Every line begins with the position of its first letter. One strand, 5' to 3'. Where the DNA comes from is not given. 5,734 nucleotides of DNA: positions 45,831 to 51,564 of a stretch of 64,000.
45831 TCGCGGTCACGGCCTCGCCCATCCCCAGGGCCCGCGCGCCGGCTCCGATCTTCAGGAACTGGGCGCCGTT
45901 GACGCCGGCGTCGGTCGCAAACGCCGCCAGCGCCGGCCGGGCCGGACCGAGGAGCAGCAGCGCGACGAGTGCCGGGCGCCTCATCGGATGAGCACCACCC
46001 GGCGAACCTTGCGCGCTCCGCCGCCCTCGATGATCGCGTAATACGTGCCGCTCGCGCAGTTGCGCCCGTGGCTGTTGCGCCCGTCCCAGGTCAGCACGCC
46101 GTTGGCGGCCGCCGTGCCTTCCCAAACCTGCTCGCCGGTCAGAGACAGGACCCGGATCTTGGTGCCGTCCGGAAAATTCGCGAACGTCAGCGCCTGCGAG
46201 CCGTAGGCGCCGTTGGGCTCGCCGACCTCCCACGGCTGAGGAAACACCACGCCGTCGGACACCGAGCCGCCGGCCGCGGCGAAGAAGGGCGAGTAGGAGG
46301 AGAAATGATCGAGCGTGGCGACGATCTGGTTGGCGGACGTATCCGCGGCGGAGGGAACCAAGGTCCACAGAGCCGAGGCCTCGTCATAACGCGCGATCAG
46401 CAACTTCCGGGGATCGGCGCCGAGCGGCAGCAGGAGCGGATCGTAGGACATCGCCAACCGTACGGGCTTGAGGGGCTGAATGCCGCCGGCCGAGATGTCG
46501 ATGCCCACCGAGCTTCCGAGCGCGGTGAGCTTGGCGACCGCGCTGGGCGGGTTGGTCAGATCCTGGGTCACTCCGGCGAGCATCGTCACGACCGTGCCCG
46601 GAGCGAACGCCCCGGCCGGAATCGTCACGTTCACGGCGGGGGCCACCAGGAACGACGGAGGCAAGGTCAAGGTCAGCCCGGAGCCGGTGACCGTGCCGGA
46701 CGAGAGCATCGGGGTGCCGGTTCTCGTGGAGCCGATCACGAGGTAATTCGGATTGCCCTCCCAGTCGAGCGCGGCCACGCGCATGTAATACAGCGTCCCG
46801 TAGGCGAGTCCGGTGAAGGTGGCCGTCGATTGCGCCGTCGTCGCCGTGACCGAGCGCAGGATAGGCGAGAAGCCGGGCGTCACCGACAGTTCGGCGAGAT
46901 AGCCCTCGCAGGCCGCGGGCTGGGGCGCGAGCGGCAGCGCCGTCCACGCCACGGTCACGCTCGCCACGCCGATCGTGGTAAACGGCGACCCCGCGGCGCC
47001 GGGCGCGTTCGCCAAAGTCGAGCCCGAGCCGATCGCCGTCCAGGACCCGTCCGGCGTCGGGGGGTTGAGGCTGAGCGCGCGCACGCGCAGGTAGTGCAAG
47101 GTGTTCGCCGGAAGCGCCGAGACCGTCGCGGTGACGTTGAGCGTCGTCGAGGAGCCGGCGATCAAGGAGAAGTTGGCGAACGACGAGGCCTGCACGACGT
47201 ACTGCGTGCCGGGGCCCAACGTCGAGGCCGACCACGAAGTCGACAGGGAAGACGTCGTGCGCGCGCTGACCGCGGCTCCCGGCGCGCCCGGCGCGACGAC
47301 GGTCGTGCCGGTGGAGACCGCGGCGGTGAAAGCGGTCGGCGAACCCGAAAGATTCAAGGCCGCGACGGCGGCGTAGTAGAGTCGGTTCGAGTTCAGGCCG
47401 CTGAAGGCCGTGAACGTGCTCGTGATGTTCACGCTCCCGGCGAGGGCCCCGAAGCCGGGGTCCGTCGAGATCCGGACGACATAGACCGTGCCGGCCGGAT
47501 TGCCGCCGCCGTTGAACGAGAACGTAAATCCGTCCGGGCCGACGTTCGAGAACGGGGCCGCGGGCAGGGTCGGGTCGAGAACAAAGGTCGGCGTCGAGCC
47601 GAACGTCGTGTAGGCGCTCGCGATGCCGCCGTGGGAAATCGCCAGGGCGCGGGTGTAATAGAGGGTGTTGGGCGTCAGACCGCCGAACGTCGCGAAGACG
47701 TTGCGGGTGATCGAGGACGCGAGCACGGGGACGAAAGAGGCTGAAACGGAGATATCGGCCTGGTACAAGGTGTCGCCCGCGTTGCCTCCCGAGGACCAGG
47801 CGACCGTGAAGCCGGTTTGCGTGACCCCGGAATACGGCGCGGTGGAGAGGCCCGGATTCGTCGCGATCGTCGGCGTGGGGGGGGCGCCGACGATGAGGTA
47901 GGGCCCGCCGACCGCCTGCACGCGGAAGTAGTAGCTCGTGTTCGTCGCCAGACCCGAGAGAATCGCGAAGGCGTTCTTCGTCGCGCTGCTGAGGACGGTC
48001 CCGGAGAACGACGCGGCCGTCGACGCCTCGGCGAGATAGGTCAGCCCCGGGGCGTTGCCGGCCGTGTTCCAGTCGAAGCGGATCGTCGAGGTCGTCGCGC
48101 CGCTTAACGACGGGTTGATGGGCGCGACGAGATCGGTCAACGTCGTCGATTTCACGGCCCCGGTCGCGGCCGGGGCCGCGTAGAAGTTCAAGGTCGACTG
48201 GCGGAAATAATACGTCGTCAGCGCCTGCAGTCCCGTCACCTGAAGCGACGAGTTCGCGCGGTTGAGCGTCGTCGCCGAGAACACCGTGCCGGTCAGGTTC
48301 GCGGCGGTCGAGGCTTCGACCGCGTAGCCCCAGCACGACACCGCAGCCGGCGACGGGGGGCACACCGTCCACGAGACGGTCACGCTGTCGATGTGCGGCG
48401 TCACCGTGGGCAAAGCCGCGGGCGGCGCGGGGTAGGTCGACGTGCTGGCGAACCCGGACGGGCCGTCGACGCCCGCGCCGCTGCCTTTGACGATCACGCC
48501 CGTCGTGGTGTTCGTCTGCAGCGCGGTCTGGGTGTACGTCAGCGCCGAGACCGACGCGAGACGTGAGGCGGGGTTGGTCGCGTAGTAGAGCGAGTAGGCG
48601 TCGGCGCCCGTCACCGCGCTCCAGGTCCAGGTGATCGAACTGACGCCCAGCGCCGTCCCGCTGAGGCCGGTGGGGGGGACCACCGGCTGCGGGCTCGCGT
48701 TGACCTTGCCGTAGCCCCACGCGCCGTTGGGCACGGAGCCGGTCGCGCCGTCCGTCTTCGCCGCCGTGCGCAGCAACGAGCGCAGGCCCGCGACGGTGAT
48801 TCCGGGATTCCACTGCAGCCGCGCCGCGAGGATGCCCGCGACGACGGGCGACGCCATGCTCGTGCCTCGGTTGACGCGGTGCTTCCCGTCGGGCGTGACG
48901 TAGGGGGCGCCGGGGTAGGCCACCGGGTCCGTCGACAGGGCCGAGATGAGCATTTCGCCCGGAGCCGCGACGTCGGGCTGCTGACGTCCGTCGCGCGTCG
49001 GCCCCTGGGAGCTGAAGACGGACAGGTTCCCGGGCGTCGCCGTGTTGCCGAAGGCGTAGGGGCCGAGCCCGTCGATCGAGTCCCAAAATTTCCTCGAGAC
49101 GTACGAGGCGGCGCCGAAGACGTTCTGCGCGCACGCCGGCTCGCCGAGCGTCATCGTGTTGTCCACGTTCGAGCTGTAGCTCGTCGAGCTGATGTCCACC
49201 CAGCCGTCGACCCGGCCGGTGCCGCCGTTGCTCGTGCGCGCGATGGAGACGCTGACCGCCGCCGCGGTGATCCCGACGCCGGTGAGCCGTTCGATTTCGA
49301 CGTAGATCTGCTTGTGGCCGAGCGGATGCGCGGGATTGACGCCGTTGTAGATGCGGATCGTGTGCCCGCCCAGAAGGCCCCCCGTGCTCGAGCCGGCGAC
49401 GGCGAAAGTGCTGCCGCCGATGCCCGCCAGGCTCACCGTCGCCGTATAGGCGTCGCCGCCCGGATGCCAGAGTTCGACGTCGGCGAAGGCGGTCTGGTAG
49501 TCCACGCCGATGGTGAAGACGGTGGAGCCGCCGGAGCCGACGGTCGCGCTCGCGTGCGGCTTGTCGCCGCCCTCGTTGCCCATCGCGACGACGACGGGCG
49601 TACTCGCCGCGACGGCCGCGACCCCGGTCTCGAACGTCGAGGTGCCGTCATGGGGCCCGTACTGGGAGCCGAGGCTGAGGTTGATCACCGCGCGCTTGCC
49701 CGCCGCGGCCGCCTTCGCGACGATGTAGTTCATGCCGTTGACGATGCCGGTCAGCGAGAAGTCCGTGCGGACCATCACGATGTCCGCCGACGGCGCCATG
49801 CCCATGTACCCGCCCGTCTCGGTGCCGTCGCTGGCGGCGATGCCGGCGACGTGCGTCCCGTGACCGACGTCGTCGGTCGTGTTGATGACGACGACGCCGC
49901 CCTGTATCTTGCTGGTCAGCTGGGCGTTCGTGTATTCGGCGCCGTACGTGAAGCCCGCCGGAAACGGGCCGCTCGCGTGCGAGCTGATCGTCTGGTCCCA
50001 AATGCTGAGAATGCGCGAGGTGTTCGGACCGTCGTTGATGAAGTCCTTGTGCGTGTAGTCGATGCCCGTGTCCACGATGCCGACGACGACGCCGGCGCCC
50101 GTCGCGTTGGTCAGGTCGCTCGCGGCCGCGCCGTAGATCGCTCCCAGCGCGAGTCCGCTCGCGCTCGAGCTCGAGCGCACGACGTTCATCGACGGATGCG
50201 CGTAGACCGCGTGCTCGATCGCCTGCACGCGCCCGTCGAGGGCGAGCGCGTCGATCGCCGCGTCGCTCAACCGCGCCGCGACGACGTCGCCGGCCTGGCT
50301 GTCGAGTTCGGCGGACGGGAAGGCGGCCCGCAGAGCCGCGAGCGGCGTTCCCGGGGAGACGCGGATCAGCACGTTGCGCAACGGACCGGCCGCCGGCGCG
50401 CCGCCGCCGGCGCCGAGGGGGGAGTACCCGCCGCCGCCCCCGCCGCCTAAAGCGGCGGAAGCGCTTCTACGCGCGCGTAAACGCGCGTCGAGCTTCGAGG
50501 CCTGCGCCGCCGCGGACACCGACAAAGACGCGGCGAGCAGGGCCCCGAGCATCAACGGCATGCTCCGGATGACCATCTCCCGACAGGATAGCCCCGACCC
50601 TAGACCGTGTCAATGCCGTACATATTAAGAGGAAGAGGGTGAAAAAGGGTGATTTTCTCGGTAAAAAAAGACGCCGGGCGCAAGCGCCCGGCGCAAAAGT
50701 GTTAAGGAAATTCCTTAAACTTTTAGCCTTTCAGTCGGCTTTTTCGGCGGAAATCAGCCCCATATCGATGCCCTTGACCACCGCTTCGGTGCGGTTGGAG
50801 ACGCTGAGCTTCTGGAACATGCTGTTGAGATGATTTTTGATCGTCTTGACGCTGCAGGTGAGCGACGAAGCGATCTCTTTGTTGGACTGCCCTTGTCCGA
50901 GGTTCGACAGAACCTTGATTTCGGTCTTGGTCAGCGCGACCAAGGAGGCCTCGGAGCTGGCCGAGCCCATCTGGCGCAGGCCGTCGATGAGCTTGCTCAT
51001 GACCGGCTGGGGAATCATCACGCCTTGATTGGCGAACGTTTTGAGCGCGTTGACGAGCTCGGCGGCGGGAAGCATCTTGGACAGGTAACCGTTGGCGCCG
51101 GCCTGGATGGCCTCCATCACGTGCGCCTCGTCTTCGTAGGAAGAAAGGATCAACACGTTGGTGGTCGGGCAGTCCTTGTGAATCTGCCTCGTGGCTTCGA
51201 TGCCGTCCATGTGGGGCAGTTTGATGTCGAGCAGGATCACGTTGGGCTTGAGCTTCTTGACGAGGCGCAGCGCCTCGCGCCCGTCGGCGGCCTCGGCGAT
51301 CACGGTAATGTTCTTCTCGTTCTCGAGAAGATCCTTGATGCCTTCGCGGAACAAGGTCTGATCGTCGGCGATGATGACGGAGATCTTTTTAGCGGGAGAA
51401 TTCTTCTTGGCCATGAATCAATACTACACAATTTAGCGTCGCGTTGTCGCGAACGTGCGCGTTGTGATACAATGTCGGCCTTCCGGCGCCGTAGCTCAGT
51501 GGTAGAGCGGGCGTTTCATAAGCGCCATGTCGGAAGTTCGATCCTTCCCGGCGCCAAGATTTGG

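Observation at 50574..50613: Operon-first genes have a -10 box 6-10 nt from the ATG and no Shine-Dalgarno, suggesting widespread leaderless mRNAs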

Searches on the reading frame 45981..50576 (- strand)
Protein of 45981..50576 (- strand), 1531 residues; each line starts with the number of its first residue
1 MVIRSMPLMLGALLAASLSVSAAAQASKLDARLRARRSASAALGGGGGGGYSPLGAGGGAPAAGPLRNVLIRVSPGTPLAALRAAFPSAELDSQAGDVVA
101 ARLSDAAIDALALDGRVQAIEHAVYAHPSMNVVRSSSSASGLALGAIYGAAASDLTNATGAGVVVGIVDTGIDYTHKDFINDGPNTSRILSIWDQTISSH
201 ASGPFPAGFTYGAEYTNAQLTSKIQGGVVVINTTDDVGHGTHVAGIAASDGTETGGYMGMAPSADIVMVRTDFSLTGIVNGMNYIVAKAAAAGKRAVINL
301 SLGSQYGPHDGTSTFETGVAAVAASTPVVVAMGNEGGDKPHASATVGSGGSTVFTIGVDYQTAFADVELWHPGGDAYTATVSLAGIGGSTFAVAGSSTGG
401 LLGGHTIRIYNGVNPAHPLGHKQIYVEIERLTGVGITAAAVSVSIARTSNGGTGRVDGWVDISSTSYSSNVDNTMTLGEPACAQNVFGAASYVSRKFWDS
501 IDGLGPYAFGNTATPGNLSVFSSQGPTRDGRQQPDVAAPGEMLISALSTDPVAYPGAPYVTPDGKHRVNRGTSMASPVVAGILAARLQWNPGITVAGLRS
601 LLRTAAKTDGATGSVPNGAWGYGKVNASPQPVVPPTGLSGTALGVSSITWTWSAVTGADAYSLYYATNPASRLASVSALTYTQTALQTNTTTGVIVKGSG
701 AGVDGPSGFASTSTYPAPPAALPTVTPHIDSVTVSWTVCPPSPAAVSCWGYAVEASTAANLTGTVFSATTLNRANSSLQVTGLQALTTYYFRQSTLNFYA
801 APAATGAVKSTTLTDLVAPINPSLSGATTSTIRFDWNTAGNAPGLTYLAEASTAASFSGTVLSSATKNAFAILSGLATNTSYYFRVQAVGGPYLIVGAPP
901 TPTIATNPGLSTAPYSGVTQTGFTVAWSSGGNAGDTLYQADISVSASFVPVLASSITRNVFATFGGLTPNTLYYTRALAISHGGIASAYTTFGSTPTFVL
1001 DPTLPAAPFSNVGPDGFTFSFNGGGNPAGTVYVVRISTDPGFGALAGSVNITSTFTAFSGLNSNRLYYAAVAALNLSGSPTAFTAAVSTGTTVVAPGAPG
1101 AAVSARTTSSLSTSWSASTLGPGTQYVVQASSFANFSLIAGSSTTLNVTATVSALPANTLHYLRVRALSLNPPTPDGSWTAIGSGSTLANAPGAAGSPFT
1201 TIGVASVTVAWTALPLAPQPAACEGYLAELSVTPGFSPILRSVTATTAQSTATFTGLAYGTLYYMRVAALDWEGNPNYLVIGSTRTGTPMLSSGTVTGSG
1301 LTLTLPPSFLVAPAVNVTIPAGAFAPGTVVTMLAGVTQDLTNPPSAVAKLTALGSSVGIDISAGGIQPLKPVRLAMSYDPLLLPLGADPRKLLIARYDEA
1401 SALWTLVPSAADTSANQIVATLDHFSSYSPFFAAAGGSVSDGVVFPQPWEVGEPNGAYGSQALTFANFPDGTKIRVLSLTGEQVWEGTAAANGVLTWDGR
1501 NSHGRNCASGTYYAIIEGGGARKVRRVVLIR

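Call 6: search_protein_families(library=pfam, proteins=[window:45981-50576:-])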
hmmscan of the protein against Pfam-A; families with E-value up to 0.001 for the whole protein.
window:45981-50576:- (1531 aa): 3 families
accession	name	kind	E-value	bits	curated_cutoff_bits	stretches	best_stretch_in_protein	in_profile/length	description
PF00082.27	Peptidase_S8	-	1.8e-36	126.4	21.8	1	160-623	1-288/288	Subtilase family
PF00041.27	fn3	-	8.1e-27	93.7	25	1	818-891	2-71/84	Fibronectin type III domain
PF16656.11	Pur_ac_phosph_N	-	8.1e-12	46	30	0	822-890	6-82/93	Purple acid Phosphatase, N-terminal domain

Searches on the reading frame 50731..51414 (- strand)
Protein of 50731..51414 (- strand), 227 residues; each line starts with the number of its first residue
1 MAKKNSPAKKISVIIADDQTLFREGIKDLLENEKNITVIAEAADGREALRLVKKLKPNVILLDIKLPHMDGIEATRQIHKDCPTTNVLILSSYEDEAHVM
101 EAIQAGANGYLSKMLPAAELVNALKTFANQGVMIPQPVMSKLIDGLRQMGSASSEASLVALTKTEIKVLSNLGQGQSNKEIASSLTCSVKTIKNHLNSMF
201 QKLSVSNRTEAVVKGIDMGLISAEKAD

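Call 15: search_protein_families(library=pfam, proteins=[window:50731-51414:-])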
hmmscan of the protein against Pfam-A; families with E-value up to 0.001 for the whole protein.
window:50731-51414:- (227 aa): 3 families
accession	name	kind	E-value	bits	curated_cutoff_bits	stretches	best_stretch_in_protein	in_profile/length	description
PF00072.30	Response_reg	-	2.5e-31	108.6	30.2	1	13-124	1-110/111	Response regulator receiver domain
PF00196.25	GerE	-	2e-17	63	23.5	1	160-213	2-55/57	Bacterial regulatory proteins, luxR family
PF13936.12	HTH_38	-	0.00061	19.9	27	0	173-196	18-41/44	Helix-turn-helix domain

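Call 35: find_related_loci(query=window:50731-51414:-, collection=metagenome_contigs, flank=10000)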
Query window:50731-51414:- (227 aa) in metagenome_contigs; peptide patterns used: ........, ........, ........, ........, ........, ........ (x = any residue, [..] = any of these).
600 stretches matched a pattern (row limit reached: there are more); 326 encode a relative of the query (tblastn E <= 1e-3); the best 80 are kept; 80 distinct loci.
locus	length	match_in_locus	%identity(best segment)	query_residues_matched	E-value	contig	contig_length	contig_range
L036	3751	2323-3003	96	1-227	6e-150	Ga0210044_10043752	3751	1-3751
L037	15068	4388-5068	94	1-227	4e-144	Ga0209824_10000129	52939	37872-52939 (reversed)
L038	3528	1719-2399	89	1-227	2e-139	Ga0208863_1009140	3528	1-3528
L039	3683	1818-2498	89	1-227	6e-139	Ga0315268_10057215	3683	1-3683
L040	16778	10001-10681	88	1-227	5e-135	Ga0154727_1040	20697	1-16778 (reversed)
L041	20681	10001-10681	88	1-227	6e-135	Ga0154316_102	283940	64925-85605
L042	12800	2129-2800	89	4-227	1e-134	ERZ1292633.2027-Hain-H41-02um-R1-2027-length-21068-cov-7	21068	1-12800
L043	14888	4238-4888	92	11-227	2e-134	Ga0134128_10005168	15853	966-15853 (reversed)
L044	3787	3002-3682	88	1-227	2e-137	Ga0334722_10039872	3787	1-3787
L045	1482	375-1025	92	11-227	3e-145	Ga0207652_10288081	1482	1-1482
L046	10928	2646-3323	87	2-227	2e-131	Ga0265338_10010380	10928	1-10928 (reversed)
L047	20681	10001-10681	86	1-227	2e-131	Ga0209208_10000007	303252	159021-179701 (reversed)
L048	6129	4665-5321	89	9-227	4e-131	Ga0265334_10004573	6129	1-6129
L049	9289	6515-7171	89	9-227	1e-130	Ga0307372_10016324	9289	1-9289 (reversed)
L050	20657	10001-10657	88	9-227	3e-130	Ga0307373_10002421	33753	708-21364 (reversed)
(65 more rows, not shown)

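Call 47: find_encoding_contigs(protein=window:50731-51414:-, flank=10000, max_places=4)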
Protein window:50731-51414:- (227 aa): no gene with exactly this product is on record in the collection.
